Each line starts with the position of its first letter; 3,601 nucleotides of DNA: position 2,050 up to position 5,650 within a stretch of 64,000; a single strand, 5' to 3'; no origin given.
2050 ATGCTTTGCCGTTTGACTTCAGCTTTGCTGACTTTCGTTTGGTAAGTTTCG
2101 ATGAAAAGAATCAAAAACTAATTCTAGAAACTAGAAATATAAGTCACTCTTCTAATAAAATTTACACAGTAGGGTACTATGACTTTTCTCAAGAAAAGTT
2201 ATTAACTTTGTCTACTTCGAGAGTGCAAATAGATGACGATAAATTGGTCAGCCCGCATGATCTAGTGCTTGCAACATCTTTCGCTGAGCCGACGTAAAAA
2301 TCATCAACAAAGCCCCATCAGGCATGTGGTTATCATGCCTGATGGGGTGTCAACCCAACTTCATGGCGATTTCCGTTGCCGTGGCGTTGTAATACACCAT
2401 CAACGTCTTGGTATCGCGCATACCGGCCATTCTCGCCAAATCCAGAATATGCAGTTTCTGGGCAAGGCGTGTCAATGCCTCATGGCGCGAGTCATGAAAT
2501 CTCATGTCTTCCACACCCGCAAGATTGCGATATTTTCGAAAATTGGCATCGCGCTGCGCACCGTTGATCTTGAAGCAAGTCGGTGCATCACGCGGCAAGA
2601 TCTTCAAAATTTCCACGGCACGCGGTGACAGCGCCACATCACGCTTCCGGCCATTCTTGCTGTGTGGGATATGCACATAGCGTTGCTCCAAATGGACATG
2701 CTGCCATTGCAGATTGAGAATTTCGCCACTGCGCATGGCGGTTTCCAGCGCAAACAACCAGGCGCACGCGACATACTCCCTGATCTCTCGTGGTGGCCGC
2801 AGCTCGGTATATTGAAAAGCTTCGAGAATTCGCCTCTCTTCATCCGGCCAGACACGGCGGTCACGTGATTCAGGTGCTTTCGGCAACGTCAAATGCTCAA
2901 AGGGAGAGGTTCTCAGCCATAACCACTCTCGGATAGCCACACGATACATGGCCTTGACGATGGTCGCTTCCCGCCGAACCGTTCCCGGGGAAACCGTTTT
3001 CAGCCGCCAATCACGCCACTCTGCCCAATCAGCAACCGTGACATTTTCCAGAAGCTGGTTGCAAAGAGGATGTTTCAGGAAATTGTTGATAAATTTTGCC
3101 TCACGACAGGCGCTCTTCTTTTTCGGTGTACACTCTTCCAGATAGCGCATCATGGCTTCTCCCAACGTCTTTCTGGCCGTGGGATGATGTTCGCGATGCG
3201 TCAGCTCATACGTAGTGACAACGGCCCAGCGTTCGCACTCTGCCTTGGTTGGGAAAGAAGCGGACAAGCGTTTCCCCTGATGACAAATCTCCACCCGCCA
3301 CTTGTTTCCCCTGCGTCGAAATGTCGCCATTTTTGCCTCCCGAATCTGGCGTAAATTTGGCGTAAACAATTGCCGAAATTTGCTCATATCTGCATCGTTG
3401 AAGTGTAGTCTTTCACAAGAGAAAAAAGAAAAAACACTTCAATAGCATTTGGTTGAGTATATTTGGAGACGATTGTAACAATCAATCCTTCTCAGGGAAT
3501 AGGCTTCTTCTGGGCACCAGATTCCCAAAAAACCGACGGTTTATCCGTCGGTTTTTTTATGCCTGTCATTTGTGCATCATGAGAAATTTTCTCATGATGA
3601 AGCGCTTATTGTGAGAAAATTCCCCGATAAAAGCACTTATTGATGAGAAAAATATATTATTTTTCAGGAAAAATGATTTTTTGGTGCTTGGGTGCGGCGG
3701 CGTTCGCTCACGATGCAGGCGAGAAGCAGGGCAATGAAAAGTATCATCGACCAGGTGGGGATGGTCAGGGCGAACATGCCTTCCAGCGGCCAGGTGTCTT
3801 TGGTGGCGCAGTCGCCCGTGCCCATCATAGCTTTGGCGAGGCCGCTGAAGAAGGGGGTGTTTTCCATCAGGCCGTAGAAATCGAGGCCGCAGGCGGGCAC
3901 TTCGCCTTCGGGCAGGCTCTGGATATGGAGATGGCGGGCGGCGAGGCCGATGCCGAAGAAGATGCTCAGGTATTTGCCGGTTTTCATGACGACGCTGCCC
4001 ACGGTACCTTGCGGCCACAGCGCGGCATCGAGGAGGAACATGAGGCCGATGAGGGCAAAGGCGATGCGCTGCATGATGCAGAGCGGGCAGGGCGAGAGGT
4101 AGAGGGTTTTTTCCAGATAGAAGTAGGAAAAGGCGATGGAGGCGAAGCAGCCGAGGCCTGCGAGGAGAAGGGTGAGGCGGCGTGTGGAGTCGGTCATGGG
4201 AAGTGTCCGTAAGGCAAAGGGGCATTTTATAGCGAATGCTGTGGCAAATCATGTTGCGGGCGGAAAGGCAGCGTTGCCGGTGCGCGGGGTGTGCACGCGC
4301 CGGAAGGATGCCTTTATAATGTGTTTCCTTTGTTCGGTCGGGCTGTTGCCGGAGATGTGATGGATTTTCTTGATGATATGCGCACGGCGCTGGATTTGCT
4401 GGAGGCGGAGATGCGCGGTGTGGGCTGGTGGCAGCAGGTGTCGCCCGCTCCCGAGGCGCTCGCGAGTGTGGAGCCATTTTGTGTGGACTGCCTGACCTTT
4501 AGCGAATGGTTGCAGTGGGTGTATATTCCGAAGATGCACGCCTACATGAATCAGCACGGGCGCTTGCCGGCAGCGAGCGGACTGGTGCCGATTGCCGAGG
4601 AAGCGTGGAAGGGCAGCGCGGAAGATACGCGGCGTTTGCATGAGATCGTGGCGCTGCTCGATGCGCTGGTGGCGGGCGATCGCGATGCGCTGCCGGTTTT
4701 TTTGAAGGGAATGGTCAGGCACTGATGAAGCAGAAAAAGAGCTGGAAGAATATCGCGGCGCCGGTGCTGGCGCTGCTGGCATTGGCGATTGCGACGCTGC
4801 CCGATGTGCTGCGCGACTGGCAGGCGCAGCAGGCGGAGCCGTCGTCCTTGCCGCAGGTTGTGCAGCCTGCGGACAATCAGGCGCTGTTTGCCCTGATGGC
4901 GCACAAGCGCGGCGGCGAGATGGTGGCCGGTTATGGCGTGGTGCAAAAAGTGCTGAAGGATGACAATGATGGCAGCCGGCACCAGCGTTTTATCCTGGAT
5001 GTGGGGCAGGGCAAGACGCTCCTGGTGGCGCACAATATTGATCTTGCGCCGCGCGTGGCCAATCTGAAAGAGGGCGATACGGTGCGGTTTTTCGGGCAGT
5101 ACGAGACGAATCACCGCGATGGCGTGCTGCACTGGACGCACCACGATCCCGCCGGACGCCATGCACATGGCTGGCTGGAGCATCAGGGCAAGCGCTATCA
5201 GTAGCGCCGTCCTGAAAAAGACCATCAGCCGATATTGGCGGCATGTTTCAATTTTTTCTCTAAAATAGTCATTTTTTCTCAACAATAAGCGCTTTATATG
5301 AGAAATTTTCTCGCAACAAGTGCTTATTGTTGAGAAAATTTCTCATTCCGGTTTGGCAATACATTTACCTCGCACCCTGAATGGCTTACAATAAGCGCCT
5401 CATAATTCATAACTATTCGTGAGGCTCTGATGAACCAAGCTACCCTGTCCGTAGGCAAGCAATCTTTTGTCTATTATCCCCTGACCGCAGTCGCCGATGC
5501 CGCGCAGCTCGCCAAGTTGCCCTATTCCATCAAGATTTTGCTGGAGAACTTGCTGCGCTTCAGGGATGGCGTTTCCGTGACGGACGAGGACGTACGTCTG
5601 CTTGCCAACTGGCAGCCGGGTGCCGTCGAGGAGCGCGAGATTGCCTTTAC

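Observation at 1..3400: Low-GC island fragment carrying a PPTase and a GMC oxidoreductase, ending at a tyrosine integrase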

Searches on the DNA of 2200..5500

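Call 70: search_rna_families(source=window, start=2200, end=5500, threshold=evalue, max_evalue=1)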
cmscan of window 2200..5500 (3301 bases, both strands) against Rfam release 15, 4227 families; matches with E-value up to 1: 13.
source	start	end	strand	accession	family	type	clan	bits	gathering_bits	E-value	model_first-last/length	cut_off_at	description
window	5269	5342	-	RF03467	mir-2851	Gene; miRNA;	CL00142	25.3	85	0.17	1-90/90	no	mir-2851 microRNA precursor family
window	5297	5349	-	RF03640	mir-3747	Gene; miRNA;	-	24.4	63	0.088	1-67/67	no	mir-3747 microRNA precursor family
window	3527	3557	-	RF02432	SpF25_sRNA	Gene; sRNA;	-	24.2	48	0.74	68-98/102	no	Streptococcus sRNA SpF25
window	5260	5356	+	RF03616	MIR1888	Gene; miRNA;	-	24.1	72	0.17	1-101/101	no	MIR1888 microRNA precursor family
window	5265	5345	+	RF00906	MIR1120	Gene; miRNA;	-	24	86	0.13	1-87/87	no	MIR1120/MIR1122 microRNA precursor family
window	5274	5340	+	RF03621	MIR4245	Gene; miRNA;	-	23.7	74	0.55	1-128/128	no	MIR4245 microRNA precursor family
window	5274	5338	-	RF03743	MIR7696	Gene; miRNA;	-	23.4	83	0.33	1-88/88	no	MIR7696 microRNA precursor family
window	3472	3560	+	RF02891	AgrB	Gene; antisense;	-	23.1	40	0.91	1-84/84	no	ArsR-gov region gene B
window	3527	3557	+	RF02728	HrrF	Gene; sRNA;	-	22.7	77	0.69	84-114/116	no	Haemophilus regulatory RNA responsive to iron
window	3491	3557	+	RF00370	sroD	Gene; sRNA;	-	22.6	50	0.27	1-86/86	no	sroD RNA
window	5274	5338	+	RF03743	MIR7696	Gene; miRNA;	-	22.5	83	0.57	1-88/88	no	MIR7696 microRNA precursor family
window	5259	5351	-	RF03664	MIR6288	Gene; miRNA;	-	22.2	74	0.44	1-92/92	no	MIR6288 microRNA precursor family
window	3527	3599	-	RF00370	sroD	Gene; sRNA;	-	21.8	50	0.42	1-86/86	no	sroD RNA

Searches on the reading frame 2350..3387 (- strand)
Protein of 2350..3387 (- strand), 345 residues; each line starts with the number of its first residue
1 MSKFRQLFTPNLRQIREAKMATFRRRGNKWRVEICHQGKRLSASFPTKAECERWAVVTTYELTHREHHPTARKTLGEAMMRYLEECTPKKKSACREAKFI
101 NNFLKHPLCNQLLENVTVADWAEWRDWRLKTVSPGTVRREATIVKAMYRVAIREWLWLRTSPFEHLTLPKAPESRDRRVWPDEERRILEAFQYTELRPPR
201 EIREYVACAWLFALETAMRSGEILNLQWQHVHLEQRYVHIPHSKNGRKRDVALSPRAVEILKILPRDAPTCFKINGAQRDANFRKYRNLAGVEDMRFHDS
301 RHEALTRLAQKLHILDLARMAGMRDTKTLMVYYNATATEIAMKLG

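Call 5: search_protein_families(library=pfam, proteins=[window:2353-3387:-], max_evalue=0.01)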
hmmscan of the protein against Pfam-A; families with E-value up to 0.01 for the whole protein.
window:2353-3387:- (345 aa): 2 families
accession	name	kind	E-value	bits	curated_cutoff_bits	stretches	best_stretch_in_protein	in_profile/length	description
PF00589.27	Phage_integrase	-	3e-20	73.1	27.1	1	181-337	5-170/172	Phage integrase family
PF24624.1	Int_N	-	0.0011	20.1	27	1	88-166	18-96/100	Phage integrase, N-terminal domain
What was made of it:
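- Checked: Integrase: 2350..3387 on the - strand, convergent with the PPTase, PF00589 at 73 bits (call 5).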

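Call 6: search_protein_families(library=ncbifam, proteins=[window:2353-3387:-], max_evalue=0.01)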
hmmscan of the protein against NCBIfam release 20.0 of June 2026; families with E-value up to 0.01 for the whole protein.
window:2353-3387:- (345 aa): 5 families
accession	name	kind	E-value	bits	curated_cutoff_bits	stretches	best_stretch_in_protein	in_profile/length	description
TIGR02224.1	recomb_XerC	equivalog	8.9e-09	35.1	335.15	1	99-264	27-187/295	tyrosine recombinase XerC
NF040815.2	recomb_XerA_Arch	equivalog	1.3e-08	34.8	220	1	99-339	23-258/263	site-specific tyrosine recombinase/integron integrase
NF001399.0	PRK00283.1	subfamily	1.9e-08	33.9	279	1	112-325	47-239/300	tyrosine recombinase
TIGR02225.1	recomb_XerD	equivalog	4.3e-07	29.5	329.6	1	112-268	37-187/290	site-specific tyrosine recombinase XerD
NF002331.0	PRK01287.1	subfamily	3.5e-05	22.9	371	1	131-262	94-220/365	site-specific tyrosine recombinase XerC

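Call 9: find_encoding_contigs(protein=window:2350-3387:-, flank=10000, max_places=10)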
Protein window:2350-3387:- (345 aa): no gene with exactly this product is on record in the collection.
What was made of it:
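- Tried and rejected: The 345-aa integrase is not on record (call 9).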

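Call 45: search_protein_families(library=phrogs, proteins=[window:2353-3387:-], max_evalue=0.00001)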
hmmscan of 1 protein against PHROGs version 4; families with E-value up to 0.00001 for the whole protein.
window:2353-3387:- (345 aa): 4 families
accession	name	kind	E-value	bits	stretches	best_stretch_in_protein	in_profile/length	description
phrog_1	-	integration and excision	1.5e-52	180.7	1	16-336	99-436/611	integrase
phrog_216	-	integration and excision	2.6e-22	80.3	1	186-339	63-228/301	integrase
phrog_37709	-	unknown function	2.8e-07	31.5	1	134-240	18-111/116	-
phrog_25190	-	integration and excision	1.8e-06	29.2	1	251-333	3-86/109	integrase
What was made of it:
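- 2350..3387 (-): Phage-type tyrosine integrase, 345 aa, full length. PF00589 scores 73 bits and phrog_1 scores 181 bits (calls 5, 45).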

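Call 46: search_dna_similar(query=window:2353-3387:-, collection=phages, mode=protein, max_rows=15)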
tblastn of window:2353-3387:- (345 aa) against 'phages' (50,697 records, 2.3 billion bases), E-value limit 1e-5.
Records with a match: 515; places in all: 518; records where one place covers at least 80% of the query: 320.
Best place of each record, by identity: 60-80% 1; <60% 514.
By first word of the organism name: Ralstonia 131; Salmonella 67; Burkholderia 52; Escherichia 40; Pseudomonas 35; Vibrio 32; Klebsiella 20; Enterobacteria 17; Acinetobacter 16; Mannheimia 12; and 34 more.
By host as written in the record: Ralstonia solanacearum 86; - 43; Pseudomonas aeruginosa 21; Burkholderia sp. 18; Escherichia coli 16; Salmonella enterica 11; Salmonella sp. 11; Burkholderia cenocepacia 9; and 201 more.
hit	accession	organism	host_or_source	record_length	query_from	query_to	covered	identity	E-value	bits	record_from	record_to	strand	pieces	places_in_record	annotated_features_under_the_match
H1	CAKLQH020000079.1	Acinetobacter phage MD-2021a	not known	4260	1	345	100%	44.3%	6e-78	265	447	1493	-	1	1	rci_2: Shufflon-specific DNA recombinase | Uncharacterised protein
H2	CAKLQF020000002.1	Acinetobacter phage MD-2021a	not known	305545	1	345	100%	44.3%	9e-78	265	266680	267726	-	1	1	rci_2: Shufflon-specific DNA recombinase | Uncharacterised protein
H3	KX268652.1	Acinetobacter phage vB_AbaS_TRS1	Acinetobacter baumannii A118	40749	1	345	100%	44.0%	4e-78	265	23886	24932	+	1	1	tyrosine family integrase | terminator (x2) | putative excisionase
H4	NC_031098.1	Acinetobacter phage vB_AbaS_TRS1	Acinetobacter baumannii A118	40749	1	345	100%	44.0%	4e-78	265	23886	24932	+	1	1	site-specific integrase | terminator (x2) | putative excisionase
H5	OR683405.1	Pseudomonas phage Lodos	Pseudomonas aeruginosa 135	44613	8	345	98%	43.3%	1e-75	258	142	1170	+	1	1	integrase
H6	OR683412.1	Pseudomonas phage Turba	Pseudomonas aeruginosa F038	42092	8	344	98%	42.8%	4e-75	257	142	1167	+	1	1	integrase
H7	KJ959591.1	Pseudomonas phage PAN70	Pseudomonas aeruginosa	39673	8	344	92%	44.5%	4e-62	263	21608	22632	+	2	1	putative integrase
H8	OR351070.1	Pseudomonas phage Riah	Pseudomonas aeruginosa isolate 20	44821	8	344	98%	41.9%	5e-76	259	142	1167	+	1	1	hypothetical protein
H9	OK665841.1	Burkholderia phage BgVeeders33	Burkholderia gladioli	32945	19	344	94%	40.5%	3e-72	249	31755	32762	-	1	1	none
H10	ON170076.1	Ralstonia phage YO034_1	Ralstonia solanacearum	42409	12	344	97%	39.1%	2e-60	214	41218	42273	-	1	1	record has no annotation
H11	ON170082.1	Ralstonia phage YO038_1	Ralstonia solanacearum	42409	12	344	97%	39.1%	2e-60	214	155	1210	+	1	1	record has no annotation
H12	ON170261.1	Ralstonia phage YO155_1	Ralstonia solanacearum CIP301, R311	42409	12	344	97%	39.1%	2e-60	214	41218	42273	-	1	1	record has no annotation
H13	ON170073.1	Ralstonia phage YO032_2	Ralstonia solanacearum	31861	8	344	98%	38.6%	7e-63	221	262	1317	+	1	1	record has no annotation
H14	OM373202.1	Cylindrospermopsis phage Cr-LKS3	Cylindrospermopsis raciborskii KLL06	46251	18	345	95%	38.7%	4e-61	217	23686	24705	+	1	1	integrase | hypothetical protein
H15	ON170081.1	Ralstonia phage YO037_1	Ralstonia solanacearum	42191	20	344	94%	39.0%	5e-60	213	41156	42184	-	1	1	record has no annotation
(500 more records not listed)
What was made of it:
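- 2350..3387 (-): It is 44% identical over 100% of its length to the Acinetobacter phage TRS1 integrase (call 46).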

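Call 47: search_dna_similar(query=window:2353-3387:-, collection=plasmids, mode=protein, max_rows=15)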
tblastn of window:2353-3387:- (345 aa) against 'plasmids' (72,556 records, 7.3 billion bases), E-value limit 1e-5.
Records with a match: 2381; places in all: 2428; records where one place covers at least 80% of the query: 1254.
Best place of each record, by identity: <60% 2381.
By first word of the organism name: Escherichia 1470; Salmonella 426; Shigella 117; Pseudomonas 93; Klebsiella 76; Enterobacter 48; Citrobacter 33; Pseudosulfitobacter 30; Acetobacter 12; Acinetobacter 9; and 45 more.
By predicted mobility (MOB-suite, as given by PLSDB): conjugative 2021; non-mobilizable 251; mobilizable 109.
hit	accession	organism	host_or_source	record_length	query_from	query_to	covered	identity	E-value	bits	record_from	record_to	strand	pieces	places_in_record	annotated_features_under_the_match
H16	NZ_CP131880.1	Acinetobacter nosocomialis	Homo sapiens,culture,respiratory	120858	1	345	100%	44.3%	7e-78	266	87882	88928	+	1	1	site-specific integrase | hypothetical protein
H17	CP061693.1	Acinetobacter seifertii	Homo sapiens,blood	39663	1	345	100%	44.3%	9e-78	266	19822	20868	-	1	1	site-specific integrase | hypothetical protein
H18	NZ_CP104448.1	Acinetobacter baumannii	Homo sapiens,sputum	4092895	1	345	100%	44.3%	1e-77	265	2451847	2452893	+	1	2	none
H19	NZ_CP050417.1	Acinetobacter baumannii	Homo sapiens,Pus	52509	1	345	100%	43.7%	2e-77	265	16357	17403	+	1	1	tyrosine-type recombinase/integrase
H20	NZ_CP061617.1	Acinetobacter seifertii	Homo sapiens,blood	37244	8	345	98%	44.6%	2e-78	268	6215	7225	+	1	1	site-specific integrase | hypothetical protein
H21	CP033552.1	Acinetobacter nosocomialis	Homo sapiens,Bacterial culture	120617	10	345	97%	44.4%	2e-77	265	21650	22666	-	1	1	site-specific integrase | hypothetical protein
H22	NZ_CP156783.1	Acinetobacter sp. ANC 7933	cattle,whole organism,cattle feces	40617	17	344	95%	45.0%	2e-77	265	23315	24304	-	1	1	site-specific integrase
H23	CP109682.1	Pseudomonas aeruginosa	Homo sapiens,whole organism,swab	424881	8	345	98%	42.4%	1e-73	254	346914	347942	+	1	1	site-specific integrase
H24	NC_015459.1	Pusillimonas sp. T7-7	-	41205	19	344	94%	42.1%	3e-75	259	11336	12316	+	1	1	tyrosine-type recombinase/integrase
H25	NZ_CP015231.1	Tritonibacter mobilis F1926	cell culture,seawater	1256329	4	344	98%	38.7%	3e-48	218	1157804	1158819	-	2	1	record has no annotation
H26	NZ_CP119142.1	Neisseria gonorrhoeae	Homo sapiens,whole organism,synovial ...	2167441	10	344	97%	37.9%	3e-58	210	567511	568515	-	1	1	none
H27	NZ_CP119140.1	Neisseria gonorrhoeae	Homo sapiens,whole organism,blood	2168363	10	344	97%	37.9%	3e-58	210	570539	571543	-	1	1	none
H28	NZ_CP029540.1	Aquitalea sp. USM4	single cell,freshwater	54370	18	335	92%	39.1%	4e-63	224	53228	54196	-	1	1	site-specific integrase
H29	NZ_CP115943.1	Ralstonia syzygii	Musa sp.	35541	20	344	94%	38.0%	1e-52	193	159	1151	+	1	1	tyrosine-type recombinase/integrase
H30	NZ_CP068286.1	Ralstonia syzygii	Musa balbisiana cultivar Kepok,banana ...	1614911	20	344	94%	38.0%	1e-52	193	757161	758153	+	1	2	record has no annotation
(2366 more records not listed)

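Call 77: find_related_loci(query=window:2353-3387:-, collection=viral_contigs, flank=5000)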
Query window:2353-3387:- (345 aa) in viral_contigs; peptide patterns used: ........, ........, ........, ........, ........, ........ (x = any residue, [..] = any of these).
1 stretches matched a pattern; 1 encode a relative of the query (tblastn E <= 1e-3); 1 distinct loci.
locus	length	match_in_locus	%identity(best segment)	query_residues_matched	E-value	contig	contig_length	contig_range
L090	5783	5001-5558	31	132-311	6e-9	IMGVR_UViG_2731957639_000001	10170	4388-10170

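Call 80: get_annotated_region(hit=H3, flank=2000)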
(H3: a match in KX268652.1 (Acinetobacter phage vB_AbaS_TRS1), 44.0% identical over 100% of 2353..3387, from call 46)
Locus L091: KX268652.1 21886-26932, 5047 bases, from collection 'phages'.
description: Acinetobacter phage vB_AbaS_TRS1, complete genome.
organism: Acinetobacter phage vB_AbaS_TRS1 (NCBI taxid 1852629)
taxonomy: Viruses; Duplodnaviria; Heunggongvirae; Uroviricota; Caudoviricetes
host: Acinetobacter baumannii A118; source: -; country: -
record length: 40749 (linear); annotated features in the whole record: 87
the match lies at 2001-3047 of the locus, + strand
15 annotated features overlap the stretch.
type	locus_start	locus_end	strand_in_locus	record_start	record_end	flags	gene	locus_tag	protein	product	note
CDS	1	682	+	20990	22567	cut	-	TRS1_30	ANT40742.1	hypothetical protein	-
regulatory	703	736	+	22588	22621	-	-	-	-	terminator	putative rho-independent terminator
CDS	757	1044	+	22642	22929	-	-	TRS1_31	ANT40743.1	putative class I holin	3 transmembrane domains predicted by TMHMM2.0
CDS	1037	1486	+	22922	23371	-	-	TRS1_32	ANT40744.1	putative endolysin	-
regulatory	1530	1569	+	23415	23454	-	-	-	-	terminator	putative rho-independent terminator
CDS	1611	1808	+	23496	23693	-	-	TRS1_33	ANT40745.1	hypothetical protein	-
misc_recomb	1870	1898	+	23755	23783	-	-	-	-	-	putative attP site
CDS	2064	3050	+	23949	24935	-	-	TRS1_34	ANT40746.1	tyrosine family integrase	Phage_integrase pfam00589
regulatory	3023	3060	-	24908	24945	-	-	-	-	terminator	putative rho-independent terminator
regulatory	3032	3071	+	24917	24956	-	-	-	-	terminator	putative rho-independent terminator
CDS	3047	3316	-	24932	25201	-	-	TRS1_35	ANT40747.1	putative excisionase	-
CDS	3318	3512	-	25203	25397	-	-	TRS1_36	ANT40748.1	hypothetical protein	-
CDS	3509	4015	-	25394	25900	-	-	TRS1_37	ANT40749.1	hypothetical protein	-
CDS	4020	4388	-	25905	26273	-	-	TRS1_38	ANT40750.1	hypothetical protein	-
CDS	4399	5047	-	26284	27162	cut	-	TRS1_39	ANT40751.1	putative RecA-like recombination and repairprotein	-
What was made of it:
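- The cassette lies exactly where the element body lies in this integrase family: downstream of the int 3' end, convergent, and separated by a terminator (call 80).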

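Call 81: get_annotated_region(hit=H5, flank=1500)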
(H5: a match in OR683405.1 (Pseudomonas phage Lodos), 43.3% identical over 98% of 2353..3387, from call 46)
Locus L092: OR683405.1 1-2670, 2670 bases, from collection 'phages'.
description: Pseudomonas phage Lodos, complete genome.
organism: Pseudomonas phage Lodos (NCBI taxid 3097004)
taxonomy: Viruses; Duplodnaviria; Heunggongvirae; Uroviricota; Caudoviricetes
host: Pseudomonas aeruginosa 135; source: -; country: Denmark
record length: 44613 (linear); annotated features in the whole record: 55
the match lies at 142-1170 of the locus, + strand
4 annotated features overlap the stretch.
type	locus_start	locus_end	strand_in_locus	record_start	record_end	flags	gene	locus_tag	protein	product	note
CDS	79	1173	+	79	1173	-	-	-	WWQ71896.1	integrase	-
CDS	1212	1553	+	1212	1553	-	-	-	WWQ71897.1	outer membrane protein assembly factor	label: outer membrane protein assembly factor BamE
CDS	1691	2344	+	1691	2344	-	-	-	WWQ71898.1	BRCT domain-containing protein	label: BRCT domain-containing protein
CDS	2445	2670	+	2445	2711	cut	-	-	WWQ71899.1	hypothetical protein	-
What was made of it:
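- Integrase: phage relatives place attP just upstream of int and have int converging on the next gene across a terminator (calls 46, 80, 81).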

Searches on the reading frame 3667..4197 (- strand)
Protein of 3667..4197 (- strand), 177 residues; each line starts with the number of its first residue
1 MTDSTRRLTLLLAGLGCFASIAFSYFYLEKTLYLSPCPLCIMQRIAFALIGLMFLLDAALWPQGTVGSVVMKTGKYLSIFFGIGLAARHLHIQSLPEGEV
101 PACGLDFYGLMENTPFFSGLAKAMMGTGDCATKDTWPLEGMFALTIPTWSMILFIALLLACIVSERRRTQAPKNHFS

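Call 5: search_protein_families(library=pfam, proteins=[window:3667-4197:-], max_evalue=0.01)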
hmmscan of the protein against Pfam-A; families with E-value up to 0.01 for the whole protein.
window:3667-4197:- (177 aa): 1 family
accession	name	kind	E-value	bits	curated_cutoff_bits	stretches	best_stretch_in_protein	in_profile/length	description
PF02600.21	DsbB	-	6.3e-29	101.7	22.1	1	7-163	2-147/148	Disulfide bond formation protein DsbB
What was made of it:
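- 3664..4197 (-): Host dsbB, the first backbone gene to the right of the island. PF02600 scores 102 bits (call 5).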

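Call 6: search_protein_families(library=ncbifam, proteins=[window:3667-4197:-], max_evalue=0.01)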
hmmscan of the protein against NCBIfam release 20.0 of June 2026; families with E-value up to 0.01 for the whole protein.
window:3667-4197:- (177 aa): 4 families
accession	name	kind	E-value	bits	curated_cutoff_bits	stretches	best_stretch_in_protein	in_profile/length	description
NF003354.0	PRK04388.1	equivalog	6.6e-27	94.4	168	1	8-168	10-165/172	disulfide bond formation protein B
NF002552.0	PRK02110.1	equivalog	1.4e-21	76.9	138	1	5-169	10-165/169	disulfide bond formation protein B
NF002485.0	PRK01749.1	equivalog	1.3e-10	41.6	157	1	20-163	24-160/177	disulfide bond formation protein DsbB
NF003304.0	PRK04307.1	equivalog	0.0051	16.2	212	1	6-120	24-136/221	protein-disulfide oxidoreductase DsbI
